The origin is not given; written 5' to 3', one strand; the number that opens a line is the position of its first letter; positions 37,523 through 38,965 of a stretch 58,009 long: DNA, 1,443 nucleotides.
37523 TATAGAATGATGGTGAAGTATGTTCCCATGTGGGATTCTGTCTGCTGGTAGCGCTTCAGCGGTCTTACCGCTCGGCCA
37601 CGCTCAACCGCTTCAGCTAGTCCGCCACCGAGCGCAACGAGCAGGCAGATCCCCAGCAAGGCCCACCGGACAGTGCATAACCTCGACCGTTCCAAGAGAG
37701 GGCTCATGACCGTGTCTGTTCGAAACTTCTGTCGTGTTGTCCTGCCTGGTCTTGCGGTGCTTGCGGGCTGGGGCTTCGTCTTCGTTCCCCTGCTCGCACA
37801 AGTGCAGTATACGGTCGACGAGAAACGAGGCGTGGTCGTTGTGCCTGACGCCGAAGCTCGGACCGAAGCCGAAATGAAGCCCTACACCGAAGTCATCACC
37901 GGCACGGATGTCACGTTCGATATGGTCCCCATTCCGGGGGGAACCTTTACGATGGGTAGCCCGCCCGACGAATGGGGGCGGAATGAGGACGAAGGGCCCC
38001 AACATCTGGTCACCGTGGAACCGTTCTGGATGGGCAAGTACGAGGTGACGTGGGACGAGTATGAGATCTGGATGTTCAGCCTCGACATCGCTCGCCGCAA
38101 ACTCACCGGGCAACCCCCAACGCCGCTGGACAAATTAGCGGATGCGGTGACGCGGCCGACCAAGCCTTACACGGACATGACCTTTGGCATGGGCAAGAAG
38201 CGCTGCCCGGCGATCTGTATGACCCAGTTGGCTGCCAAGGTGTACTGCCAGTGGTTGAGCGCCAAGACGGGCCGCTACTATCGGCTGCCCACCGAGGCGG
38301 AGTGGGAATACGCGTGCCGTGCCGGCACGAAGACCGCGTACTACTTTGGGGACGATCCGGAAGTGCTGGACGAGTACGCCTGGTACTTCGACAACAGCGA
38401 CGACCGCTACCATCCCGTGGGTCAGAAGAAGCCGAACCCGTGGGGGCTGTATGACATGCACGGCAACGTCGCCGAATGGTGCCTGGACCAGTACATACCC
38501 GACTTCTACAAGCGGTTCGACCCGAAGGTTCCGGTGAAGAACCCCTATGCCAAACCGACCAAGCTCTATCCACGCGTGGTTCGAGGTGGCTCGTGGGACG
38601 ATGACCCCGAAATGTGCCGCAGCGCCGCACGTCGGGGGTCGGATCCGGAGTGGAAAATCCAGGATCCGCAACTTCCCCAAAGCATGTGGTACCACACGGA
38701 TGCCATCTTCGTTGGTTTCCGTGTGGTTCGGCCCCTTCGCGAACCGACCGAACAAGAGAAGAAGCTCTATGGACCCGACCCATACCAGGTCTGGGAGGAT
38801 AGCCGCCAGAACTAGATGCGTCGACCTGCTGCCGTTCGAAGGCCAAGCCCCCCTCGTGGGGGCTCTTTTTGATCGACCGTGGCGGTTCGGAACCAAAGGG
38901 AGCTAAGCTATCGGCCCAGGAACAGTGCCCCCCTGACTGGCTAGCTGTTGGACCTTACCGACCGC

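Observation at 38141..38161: DAVTRPT: possible non-canonical ApbE flavinylation site in an FGE-fold protein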

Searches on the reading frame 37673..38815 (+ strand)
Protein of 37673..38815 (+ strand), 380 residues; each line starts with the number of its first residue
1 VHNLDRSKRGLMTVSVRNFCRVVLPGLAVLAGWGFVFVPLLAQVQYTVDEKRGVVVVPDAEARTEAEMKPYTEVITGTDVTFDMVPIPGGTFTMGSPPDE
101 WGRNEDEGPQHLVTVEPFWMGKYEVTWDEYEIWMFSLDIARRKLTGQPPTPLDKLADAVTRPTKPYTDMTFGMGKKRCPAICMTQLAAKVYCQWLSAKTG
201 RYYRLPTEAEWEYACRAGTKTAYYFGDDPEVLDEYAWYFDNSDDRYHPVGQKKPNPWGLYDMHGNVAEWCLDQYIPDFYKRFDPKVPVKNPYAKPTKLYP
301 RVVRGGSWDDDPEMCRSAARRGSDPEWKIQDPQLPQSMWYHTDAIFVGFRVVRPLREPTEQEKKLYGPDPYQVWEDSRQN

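Call 3: search_protein_families(library=pfam, proteins=[window:37673-38815:+], max_evalue=0.01)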
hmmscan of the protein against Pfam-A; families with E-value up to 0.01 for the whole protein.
window:37673-38815:+ (380 aa): 1 family
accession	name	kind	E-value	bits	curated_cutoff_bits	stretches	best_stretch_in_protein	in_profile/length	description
PF03781.23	FGE-sulfatase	-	2.7e-48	165.3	23.3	1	83-330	4-246/255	Sulfatase-modifying factor enzyme 1-like domain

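Call 6: find_homologous_proteins(query=window:37673-38815:+, max_evalue=1e-10)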
Query window:37673-38815:+ (380 aa): 8000 proteins with E <= 1e-10 among 8000 candidates; the best 120 are listed.
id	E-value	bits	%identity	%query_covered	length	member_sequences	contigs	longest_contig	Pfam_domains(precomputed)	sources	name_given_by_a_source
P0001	1.0e-235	800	90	96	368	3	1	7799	PF03781.23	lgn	-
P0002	3.1e-226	769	87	96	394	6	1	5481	PF03781.23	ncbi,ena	-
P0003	4.3e-197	673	78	96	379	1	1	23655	PF03781.23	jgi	jgi:formylglycine-generating enzyme required for sulfatase activity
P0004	1.4e-182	625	81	86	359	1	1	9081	PF03781.23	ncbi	-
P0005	1.3e-168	579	76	83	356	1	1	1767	PF03781.23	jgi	jgi:formylglycine-generating enzyme required for sulfatase activity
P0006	1.4e-168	579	78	82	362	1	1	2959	PF03781.23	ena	-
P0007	1.6e-168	579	75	84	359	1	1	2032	PF03781.23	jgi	-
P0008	4.2e-168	578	74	84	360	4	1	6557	PF03781.23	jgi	-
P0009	5.0e-168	577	76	84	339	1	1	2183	PF03781.23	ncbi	ncbi:MAG: formylglycine-generating enzyme family protein [Woeseiaceae bacterium]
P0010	8.1e-167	573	71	88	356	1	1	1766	PF03781.23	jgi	jgi:formylglycine-generating enzyme required for sulfatase activity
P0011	5.3e-166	571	75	80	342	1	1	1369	PF03781.23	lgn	-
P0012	1.1e-165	570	74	82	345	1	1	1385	PF03781.23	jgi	jgi:formylglycine-generating enzyme required for sulfatase activity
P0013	1.4e-165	569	72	87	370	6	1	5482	PF03781.23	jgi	jgi:formylglycine-generating enzyme required for sulfatase activity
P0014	1.1e-164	566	72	91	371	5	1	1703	PF03781.23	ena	-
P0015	7.3e-164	564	74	83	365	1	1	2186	PF03781.23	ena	-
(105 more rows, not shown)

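Call 9: find_related_loci(query=window:37673-38815:+, collection=genome_contigs, flank=10000)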
Query window:37673-38815:+ (380 aa) in genome_contigs; peptide patterns used: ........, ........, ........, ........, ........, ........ (x = any residue, [..] = any of these).
260 stretches matched a pattern; 239 encode a relative of the query (tblastn E <= 1e-3); the best 80 are kept; 80 distinct loci.
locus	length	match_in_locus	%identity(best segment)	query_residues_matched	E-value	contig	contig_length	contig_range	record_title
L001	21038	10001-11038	90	32-377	0e+0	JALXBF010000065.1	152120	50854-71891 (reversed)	MAG: Planctomycetota bacterium isolate T2_metabat2_scaf2bin.078 T2_NODE_20_length_152120_cov_7.521952, whole genome shot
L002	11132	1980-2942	76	55-376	8e-166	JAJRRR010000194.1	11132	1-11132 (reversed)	MAG: Planctomycetota bacterium isolate Dive100_bin3.45 k141_615161, whole genome shotgun sequence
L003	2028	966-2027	68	8-364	1e-169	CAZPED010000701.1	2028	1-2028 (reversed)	MAG TPA_asm: uncultured Planctomycetaceae bacterium isolate binchicken_co74_159 genome assembly, contig: NODE_143177_len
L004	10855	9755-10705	74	52-369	4e-157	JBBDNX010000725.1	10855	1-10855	MAG: Pirellulales bacterium isolate LejiaB_66_9 Lejia_B_7788_length_10855_cov_5, whole genome shotgun sequence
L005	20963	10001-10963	71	53-370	1e-156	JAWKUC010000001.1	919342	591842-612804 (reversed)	MAG: Planctomycetaceae bacterium isolate ABC1.68 ABC1.68.fa-1, whole genome shotgun sequence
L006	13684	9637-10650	70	25-363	3e-155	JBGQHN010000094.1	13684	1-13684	MAG: Planctomycetia bacterium isolate OBJ2_061818_070_71 k141_521451_length_13684_cov_10.2155, whole genome shotgun sequ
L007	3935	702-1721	66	11-366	3e-159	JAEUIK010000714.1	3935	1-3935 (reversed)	MAG: Planctomycetaceae bacterium isolate new MAG-41 k141_4261606, whole genome shotgun sequence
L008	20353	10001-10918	73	57-363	4e-154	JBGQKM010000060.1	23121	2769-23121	MAG: Planctomycetia bacterium isolate OBJ2_061818_050_61 k141_1131668_length_23121_cov_10.1150, whole genome shotgun seq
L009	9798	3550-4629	67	16-370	8e-154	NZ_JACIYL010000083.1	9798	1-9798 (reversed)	MAG: Thermogutta sp. isolate MAG-77 Thermogutta_C3_bin35_Scaffold_83, whole genome shotgun sequence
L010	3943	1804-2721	74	58-363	2e-157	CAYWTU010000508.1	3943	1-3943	MAG TPA_asm: uncultured Pirellulales bacterium isolate SRP150892_co2_82 genome assembly, contig: NODE_41749_length_3943_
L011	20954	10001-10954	71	55-369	6e-152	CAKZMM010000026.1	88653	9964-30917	MAG TPA_asm: uncultured Thermogutta sp. isolate SRR5214706_bin.34_CONCOCT_v1.1_MAG genome assembly, contig: ERZ1744544.1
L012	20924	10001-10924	73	55-363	2e-151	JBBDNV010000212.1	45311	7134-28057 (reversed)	MAG: Pirellulales bacterium isolate LejiaB_63_21 Lejia_B_992_length_45311_cov_12, whole genome shotgun sequence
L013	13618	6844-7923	65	23-379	9e-152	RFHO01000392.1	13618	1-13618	MAG: Planctomycetota bacterium isolate J052 k99_735455, whole genome shotgun sequence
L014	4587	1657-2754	63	4-364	2e-154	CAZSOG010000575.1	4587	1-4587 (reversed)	MAG TPA_asm: uncultured Pirellulaceae bacterium isolate binchicken_co253_222 genome assembly, contig: NODE_17983_length_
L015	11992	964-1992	66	31-370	8e-151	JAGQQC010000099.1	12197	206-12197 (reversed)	MAG: Planctomycetaceae bacterium isolate HKST-UBA56 NODE_99_length_12197_cov_3.214439, whole genome shotgun sequence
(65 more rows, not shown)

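Call 16: search_protein_families(library=ncbifam, proteins=[window:37673-38815:+], max_evalue=0.001)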
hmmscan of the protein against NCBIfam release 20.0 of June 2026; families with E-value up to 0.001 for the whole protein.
window:37673-38815:+ (380 aa): 8 families
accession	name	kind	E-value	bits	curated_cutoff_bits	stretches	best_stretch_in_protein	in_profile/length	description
NF051459.1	pyoverdine_PvdO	equivalog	2.4e-39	135.1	500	1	69-326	21-266/280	dihydropyoverdine dehydrogenase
TIGR03525.2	GldK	equivalog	4.7e-32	111.8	350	2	179-321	221-388/408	T9SS ring complex lipoprotein PorK/GldK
TIGR03440.2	egtB_TIGR03440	equivalog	4.2e-16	59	360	1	188-321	284-397/413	ergothioneine biosynthesis protein EgtB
NF041186.1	SenA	equivalog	7.6e-14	51.9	420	1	82-320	168-364/382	selenoneine synthase SenA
TIGR03530.1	GldJ_short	equivalog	1.3e-11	44.1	382.9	1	252-293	295-337/396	gliding motility lipoprotein GldJ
TIGR03524.1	GldJ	equivalog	2.9e-11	42.8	458.2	1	237-276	329-367/559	gliding motility lipoprotein GldJ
TIGR04344.1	ovoA_Nterm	equivalog_domain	1.1e-10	41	400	1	185-315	302-423/444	5-histidylcysteine sulfoxide synthase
TIGR02171.1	Fb_sc_TIGR02171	subfamily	7.6e-10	37.4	544.35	1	201-320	157-260/912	TIGR02171 family lipoprotein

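Call 17: search_solved_structures(query=window:37673-38815:+, max_evalue=0.001, show_alignments=2)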
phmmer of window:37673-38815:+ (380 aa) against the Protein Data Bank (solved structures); distinct sequences matched with E-value up to 0.001: 24.
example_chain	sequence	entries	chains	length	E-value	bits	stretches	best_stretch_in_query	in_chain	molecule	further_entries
5hha_A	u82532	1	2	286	7.9e-31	110.4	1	82-325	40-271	PvdO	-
2y3c_A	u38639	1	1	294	2e-21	79.5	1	200-325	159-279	TREPONEMA DENTICOLA VARIABLE PROTEIN 1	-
9myj_B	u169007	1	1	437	1e-16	63.9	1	165-321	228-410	Lipoprotein, putative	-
9p6h_B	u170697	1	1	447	1.5e-16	63.4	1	165-321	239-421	Lipoprotein, putative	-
9mzu_A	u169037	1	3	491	1.6e-16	63.3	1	165-321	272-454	PorK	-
9ots_A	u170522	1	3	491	1.6e-16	63.3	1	165-321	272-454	Por secretion system protein porK/gldK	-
31dc_A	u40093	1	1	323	4.9e-14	55.1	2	184-325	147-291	Formylglycine-generating enzyme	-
2aft_X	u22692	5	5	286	5.4e-14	55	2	184-325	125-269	Sulfatase modifying factor 1 | Sulfatase-modifying factor 1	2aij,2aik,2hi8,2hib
6s07_A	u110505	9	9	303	7.2e-14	54.6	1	79-315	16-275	Formylglycine-generating enzyme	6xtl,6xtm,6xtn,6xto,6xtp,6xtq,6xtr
5nxl_A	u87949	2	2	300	1e-13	54.1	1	83-316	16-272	Non-specific serine/threonine protein kinase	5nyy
5ssy_A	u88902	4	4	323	1.1e-13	53.9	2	83-136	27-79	Formylglycine-generating enzyme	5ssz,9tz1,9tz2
7spq_A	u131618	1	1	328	1.2e-13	53.8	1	175-322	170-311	Serine/threonine kinase ToxD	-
1y1e_X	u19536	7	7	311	1.3e-13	53.7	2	83-136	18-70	C-alpha-formyglycine-generating enzyme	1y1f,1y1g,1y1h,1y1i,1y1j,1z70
2aii_X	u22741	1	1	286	1.3e-13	53.7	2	83-136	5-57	Sulfatase modifying factor 1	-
2afy_X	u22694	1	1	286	1.6e-13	53.4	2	83-136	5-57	Sulfatase modifying factor 1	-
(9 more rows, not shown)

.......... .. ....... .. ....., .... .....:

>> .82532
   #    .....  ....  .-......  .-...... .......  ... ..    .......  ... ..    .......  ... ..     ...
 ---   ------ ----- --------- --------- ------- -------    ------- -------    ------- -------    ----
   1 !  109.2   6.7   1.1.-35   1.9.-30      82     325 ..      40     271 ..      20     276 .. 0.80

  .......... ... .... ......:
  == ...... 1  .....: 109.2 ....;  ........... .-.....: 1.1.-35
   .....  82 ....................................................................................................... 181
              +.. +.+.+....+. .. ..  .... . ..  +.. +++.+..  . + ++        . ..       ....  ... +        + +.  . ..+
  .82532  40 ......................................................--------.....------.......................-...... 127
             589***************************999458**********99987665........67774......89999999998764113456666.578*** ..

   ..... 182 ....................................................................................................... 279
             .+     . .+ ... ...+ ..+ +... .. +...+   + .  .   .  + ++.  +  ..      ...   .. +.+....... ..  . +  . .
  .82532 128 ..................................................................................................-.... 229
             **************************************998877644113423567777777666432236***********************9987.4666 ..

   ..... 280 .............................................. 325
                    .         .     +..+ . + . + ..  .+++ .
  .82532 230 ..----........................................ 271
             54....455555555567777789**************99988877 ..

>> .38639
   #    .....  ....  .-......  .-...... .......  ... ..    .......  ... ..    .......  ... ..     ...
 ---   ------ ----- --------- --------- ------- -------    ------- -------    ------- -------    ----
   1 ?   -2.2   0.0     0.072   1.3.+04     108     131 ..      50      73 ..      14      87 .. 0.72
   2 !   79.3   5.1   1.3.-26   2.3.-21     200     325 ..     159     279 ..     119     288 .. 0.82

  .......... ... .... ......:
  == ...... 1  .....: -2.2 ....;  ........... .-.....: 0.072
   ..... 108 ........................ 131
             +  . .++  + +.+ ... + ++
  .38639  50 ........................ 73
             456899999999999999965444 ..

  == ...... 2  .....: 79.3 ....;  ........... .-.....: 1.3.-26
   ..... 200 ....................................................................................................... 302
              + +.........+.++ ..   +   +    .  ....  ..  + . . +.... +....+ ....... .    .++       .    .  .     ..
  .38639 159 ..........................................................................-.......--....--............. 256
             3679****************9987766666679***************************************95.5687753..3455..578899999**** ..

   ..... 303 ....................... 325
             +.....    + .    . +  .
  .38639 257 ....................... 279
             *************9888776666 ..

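Call 37: predict_structure(alignment_id=A1)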
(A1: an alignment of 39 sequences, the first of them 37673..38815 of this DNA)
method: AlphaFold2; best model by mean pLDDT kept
length: 380 residues; sequences in the alignment: 39
mean_pLDDT: 76.9   pTM: 0.80
mean pLDDT of the five models: 76.9, 76.1, 76.0, 71.4, 70.7
residues with pLDDT >= 90: 111; 70-90: 167; 50-70: 39; < 50: 63
segments of 3 or more residues with pLDDT < 50: 1-35, 39-42, 162-164, 168-172, 330-339, 376-380
pLDDT, mean of each block of 10 residues (from residue 1): 33 38 45 47 68 86 96 87 96 82 72 96 90 75 87 86 49 70 83 92 94 88 74 88 87 94 87 83 91 86 82 70 62 46 77 96 88 52
secondary structure, 60 per line:
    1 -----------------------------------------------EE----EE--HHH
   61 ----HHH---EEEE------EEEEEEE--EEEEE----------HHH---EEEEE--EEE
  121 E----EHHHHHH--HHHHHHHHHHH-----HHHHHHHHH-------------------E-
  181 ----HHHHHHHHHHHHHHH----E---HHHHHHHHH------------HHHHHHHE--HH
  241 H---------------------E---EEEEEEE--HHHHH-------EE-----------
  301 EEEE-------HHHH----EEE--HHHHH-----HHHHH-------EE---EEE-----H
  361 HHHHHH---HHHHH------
elements in order: E71-74 E81-87 E90-94 E111-115 E118-121 H127-132 H135-145 H151-159 H185-199 H208-216 H229-235 E267-273 H276-280 E301-304 H312-315 E320-322 H325-329 H335-339 E352-354 H360-366 H370-374

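Call 42: fold_search(model_id=the predicted structure, library=pdb)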
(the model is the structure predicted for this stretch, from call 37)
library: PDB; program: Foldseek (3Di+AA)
matches with E <= 10: 152; with E <= 0.001: 78
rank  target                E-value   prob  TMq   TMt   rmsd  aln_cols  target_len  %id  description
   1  5hha_A                1.7e-18  1.00  0.54  0.76   5.9       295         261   32  Structure of PvdO from Pseudomonas aeruginosa (released 2017-01-18)
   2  5hha_B                1.2e-17  1.00  0.51  0.70   6.3       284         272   33  Structure of PvdO from Pseudomonas aeruginosa (released 2017-01-18)
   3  2y3c                  1.9e-16  1.00  0.50  0.68   6.7       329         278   23  Treponema denticola variable protein 1 (released 2011-08-31)
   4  5ssy                  7.4e-16  1.00  0.50  0.67   7.9       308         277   27  Crystal Structure of human formylglycine generating enzyme (released 2023-08-23)
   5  5ssz                  8.8e-16  1.00  0.50  0.67   7.9       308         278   27  Crystal Structure of wild-type human formylglycine generating enzyme bound to Cu(I) (released 2023-08-23)
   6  1y1j_X                1.2e-15  1.00  0.49  0.66   7.8       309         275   27  human formylglycine generating enzyme, sulfonic acid/desulfurated form (released 2005-05-31)
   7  1y1h_X                1.2e-15  1.00  0.49  0.66   8.0       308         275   26  human formylglycine generating enzyme, oxidised Cys refined as hydroperoxide (released 2005-05-31)
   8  5ssx_A                1.3e-15  1.00  0.48  0.64   8.2       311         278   26  Crystal Structure human formylglycine generating enzyme E130D mutant (released 2023-08-23)
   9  1z70_X                1.4e-15  1.00  0.50  0.67   7.8       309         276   26  1.15A resolution structure of the formylglycine generating enzyme FGE (released 2005-07-22)
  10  8aru_A                1.6e-15  1.00  0.49  0.65   8.3       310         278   26  Crystal Structure of human formylglycine generating enzyme (released 2023-08-23)
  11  1y1g_X                2.9e-15  1.00  0.48  0.64   8.1       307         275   27  Human formylglycine generating enzyme, double sulfonic acid form (released 2005-05-31)
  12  2aii_X                3.1e-15  1.00  0.49  0.66   8.1       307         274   26  wild-type Formylglycine generating enzyme reacted with iodoacetamide (released 2005-12-13)
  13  2aft_X                3.3e-15  1.00  0.50  0.67   7.9       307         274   27  Formylglycine generating enzyme C336S mutant (released 2005-12-13)
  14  1y1e                  3.9e-15  1.00  0.50  0.68   7.8       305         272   27  human formylglycine generating enzyme (released 2005-05-31)
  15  2afy_X                4.2e-15  1.00  0.49  0.66   8.0       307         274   25  Formylglycine generating enzyme C341S mutant (released 2005-12-13)
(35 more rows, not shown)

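Call 46: search_protein_representatives(protein=window:37673-38815:+)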
Query: 380 residues. Proteins with E-value up to 0.001 (for the whole library): 178480; up to 1e-10: 118226; up to 1e-30: 17379. The best 150 are listed.
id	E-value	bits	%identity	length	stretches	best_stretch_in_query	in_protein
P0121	1.7e-288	972.5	49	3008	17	202-329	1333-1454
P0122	1.3e-252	854.3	39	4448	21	174-322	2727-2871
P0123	1.7e-207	705.6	53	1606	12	200-327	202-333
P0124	1.7e-197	672.7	45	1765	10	63-323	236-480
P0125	7.2e-182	621.2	40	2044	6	57-331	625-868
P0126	1.9e-178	609.9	42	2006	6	81-329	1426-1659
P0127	6.2e-178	608.3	41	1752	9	53-331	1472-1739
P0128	1.4e-174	597.2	43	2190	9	80-321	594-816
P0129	2.1e-169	580.2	47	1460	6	81-320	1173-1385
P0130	7.0e-169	578.4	50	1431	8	162-328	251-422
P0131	2.7e-165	566.6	47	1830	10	188-320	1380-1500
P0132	9.9e-163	558.2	48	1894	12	178-326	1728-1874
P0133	7.6e-162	555.2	43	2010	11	70-327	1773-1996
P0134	4.1e-160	549.6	42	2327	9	79-322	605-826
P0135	3.4e-153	526.8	46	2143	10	158-327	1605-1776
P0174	3.6e-128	444.3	61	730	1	57-372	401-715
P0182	7.6e-123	426.8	62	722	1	59-364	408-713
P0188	4.4e-121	421.0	62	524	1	58-363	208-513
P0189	1.7e-120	419.0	61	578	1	69-368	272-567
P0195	3.2e-118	411.5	58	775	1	54-366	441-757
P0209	3.2e-115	401.7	61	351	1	66-358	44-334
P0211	4.9e-115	401.0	59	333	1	63-366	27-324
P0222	7.5e-111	387.3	57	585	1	60-366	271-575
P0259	5.1e-103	361.5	58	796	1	63-362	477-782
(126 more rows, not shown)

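Call 49: find_homologous_proteins(query=P0209, max_evalue=1e-20)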
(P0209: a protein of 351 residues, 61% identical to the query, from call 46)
Query P0209 (351 aa): 7966 proteins with E <= 1e-20 among 8000 candidates; the best 120 are listed.
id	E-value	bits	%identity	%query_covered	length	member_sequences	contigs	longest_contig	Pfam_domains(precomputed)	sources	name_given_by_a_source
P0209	1.1e-248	843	100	100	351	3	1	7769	PF03781.23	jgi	jgi:formylglycine-generating enzyme required for sulfatase activity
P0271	3.3e-176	604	73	99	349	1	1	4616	PF03781.23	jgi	jgi:formylglycine-generating enzyme required for sulfatase activity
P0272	1.7e-174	598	72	99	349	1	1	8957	PF03781.23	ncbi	-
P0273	7.9e-174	596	72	99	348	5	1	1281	PF03781.23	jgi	jgi:formylglycine-generating enzyme required for sulfatase activity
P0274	2.7e-173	594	74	99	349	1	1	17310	PF03781.23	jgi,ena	-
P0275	1.8e-171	588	79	87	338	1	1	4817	PF03781.23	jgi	jgi:formylglycine-generating enzyme required for sulfatase activity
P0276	3.1e-168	578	71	99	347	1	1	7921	PF03781.23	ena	-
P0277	3.8e-168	577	70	99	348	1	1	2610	PF03781.23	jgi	jgi:formylglycine-generating enzyme required for sulfatase activity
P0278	5.9e-168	577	70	99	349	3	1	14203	PF03781.23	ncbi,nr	ncbi:MAG TPA: formylglycine-generating enzyme family protein [Gemmataceae bacterium]|nr:formylglycin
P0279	8.4e-168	576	73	99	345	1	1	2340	PF03781.23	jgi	jgi:formylglycine-generating enzyme required for sulfatase activity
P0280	1.7e-167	575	72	99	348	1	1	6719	PF03781.23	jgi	jgi:formylglycine-generating enzyme required for sulfatase activity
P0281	1.7e-167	575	71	99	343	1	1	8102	PF03781.23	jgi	jgi:formylglycine-generating enzyme required for sulfatase activity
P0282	2.6e-167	575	71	99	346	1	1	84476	PF03781.23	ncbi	-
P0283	1.4e-166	572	68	99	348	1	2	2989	PF03781.23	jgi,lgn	jgi:formylglycine-generating enzyme required for sulfatase activity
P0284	9.7e-166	570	73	99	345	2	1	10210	PF03781.23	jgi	jgi:formylglycine-generating enzyme required for sulfatase activity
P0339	4.0e-159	548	67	100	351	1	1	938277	PF03781.23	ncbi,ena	-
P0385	1.3e-155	536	67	99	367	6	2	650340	PF03781.23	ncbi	-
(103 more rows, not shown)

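Call 66: find_encoding_contigs(protein=P0339, flank=6000, max_places=2)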
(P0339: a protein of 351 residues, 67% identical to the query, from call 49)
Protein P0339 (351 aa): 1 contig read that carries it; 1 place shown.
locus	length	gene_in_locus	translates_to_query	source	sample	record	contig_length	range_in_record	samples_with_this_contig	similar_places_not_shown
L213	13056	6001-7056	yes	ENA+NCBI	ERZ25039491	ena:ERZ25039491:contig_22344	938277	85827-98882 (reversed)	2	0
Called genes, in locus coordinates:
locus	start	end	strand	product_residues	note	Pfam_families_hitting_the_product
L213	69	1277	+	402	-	-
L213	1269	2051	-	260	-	PF05742:TANGO2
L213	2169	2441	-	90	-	PF06250:YhcG_C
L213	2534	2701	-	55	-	-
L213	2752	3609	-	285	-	PF03781:FGE-sulfatase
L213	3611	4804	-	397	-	-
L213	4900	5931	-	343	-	PF02424:ApbE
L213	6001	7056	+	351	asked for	PF03781:FGE-sulfatase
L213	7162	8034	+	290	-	PF01408:GFO_IDH_MocA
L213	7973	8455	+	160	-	-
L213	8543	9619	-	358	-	PF07596:SBP_bac_10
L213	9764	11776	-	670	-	-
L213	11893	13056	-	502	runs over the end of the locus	PF07596:SBP_bac_10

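Call 67: find_encoding_contigs(protein=P0385, flank=6000, max_places=2)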
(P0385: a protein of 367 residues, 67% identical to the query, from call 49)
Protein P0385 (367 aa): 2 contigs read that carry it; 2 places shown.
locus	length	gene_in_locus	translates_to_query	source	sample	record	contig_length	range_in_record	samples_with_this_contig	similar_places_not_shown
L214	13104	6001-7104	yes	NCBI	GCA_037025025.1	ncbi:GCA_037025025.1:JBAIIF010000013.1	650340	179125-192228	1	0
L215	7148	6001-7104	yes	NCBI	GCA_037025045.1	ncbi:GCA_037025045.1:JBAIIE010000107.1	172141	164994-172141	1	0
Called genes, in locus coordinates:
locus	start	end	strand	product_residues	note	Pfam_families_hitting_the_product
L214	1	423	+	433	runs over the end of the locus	PF04055:Radical_SAM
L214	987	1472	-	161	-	-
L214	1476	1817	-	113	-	-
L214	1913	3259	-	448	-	PF00070:Pyr_redox (faint), PF01266:DAO (faint), PF07992:Pyr_redox_2, PF13450:NAD_binding_8 (weak), PF13454:NAD_binding_9 (faint), PF22366:NDH2_C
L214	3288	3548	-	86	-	-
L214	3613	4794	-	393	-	-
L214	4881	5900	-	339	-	PF02424:ApbE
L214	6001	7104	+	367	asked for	PF03781:FGE-sulfatase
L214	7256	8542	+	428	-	PF01408:GFO_IDH_MocA, PF22725:GFO_IDH_MocA_C3 (weak)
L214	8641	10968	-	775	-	PF00072:Response_reg, PF08448:PAS_4, PF00989:PAS, PF08448:PAS_4, PF13426:PAS_9, PF00512:HisKA (weak), PF02518:HATPase_c, PF00072:Response_reg, +4 more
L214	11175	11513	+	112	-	PF14716:HHH_8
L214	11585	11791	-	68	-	-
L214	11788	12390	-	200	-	PF20382:DUF6677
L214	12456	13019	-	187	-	-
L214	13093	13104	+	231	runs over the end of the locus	PF20260:PUA_4, PF04452:Methyltrans_RNA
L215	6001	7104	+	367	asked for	PF03781:FGE-sulfatase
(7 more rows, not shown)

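Call 68: find_encoding_contigs(protein=P0211, flank=6000, max_places=2)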
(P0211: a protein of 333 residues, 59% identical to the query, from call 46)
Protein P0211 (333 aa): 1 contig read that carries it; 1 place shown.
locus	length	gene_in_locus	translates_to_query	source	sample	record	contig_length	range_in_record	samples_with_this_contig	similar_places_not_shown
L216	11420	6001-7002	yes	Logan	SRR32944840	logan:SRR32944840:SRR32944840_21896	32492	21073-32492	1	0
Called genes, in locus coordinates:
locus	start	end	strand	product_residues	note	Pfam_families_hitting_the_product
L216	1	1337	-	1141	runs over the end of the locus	-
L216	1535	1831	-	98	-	PF01541:GIY-YIG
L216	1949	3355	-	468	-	-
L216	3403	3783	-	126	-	-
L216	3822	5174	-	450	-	-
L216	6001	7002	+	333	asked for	PF03781:FGE-sulfatase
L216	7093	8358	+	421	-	PF01408:GFO_IDH_MocA, PF22725:GFO_IDH_MocA_C3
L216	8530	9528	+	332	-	PF02424:ApbE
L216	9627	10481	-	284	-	PF01261:AP_endonuc_2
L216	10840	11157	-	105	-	PF17293:Arm-DNA-bind_5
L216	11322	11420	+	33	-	?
